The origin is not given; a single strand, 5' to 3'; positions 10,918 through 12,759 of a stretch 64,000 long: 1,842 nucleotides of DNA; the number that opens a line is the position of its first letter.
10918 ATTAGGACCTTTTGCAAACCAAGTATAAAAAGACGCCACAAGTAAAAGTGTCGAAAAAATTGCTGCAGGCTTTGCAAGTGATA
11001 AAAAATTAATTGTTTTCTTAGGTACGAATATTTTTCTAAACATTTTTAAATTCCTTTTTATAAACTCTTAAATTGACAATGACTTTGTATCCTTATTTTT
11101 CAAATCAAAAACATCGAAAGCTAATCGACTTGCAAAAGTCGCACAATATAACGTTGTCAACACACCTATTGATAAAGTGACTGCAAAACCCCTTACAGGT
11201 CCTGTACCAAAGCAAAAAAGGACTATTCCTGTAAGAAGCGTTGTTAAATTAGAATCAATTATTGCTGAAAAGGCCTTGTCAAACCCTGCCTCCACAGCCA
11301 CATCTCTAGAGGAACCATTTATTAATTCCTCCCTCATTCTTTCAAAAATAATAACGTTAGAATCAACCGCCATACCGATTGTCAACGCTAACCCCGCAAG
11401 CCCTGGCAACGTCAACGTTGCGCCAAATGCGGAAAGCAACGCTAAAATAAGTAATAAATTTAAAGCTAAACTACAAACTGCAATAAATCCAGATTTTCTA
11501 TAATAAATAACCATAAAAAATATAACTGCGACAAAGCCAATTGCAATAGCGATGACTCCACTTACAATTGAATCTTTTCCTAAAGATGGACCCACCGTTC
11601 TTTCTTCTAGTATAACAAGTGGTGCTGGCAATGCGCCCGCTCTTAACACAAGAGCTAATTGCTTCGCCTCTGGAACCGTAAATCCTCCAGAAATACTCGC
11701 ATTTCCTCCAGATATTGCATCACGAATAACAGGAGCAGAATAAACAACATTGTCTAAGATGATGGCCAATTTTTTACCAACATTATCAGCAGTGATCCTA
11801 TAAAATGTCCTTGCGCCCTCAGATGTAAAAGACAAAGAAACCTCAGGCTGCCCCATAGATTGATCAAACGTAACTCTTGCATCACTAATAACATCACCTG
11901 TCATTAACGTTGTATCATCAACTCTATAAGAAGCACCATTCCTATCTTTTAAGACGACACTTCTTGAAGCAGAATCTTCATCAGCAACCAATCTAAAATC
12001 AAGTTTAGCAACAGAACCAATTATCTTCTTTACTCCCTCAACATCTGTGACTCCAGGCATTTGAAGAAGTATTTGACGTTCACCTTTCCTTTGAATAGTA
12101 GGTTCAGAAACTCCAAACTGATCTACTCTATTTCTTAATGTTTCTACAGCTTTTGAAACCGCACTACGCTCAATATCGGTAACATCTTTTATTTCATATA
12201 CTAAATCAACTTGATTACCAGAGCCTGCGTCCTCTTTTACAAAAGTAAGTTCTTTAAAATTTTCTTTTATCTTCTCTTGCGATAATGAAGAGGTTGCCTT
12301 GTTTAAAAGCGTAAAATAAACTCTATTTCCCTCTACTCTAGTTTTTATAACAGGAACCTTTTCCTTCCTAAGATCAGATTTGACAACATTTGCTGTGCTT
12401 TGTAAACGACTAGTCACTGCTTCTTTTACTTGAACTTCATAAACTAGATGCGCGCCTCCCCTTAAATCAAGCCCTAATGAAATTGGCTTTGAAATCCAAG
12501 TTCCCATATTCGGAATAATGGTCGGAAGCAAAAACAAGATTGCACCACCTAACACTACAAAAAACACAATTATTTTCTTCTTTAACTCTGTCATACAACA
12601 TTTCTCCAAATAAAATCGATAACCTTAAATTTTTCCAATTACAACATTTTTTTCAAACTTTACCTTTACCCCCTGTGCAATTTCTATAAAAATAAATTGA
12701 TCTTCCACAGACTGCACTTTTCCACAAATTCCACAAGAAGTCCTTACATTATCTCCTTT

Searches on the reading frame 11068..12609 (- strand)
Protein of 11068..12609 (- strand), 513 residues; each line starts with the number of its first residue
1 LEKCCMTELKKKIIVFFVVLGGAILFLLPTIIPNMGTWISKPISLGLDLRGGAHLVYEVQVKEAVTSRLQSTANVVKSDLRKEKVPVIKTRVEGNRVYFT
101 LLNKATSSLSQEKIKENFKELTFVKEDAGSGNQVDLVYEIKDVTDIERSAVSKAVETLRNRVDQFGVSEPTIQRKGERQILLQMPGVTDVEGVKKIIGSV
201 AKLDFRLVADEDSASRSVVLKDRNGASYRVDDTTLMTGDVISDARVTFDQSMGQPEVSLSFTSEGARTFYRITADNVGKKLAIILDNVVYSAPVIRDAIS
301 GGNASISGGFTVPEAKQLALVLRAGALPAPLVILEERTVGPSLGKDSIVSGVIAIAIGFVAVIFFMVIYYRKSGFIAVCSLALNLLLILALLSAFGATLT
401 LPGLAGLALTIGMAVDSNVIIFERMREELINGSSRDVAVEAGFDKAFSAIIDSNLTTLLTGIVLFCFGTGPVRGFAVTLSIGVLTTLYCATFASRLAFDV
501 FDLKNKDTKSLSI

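Call 79: find_encoding_contigs(protein=window:11068-12609:-, flank=10000, max_places=1)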
Protein window:11068-12609:- (513 aa): no gene with exactly this product is on record in the collection.
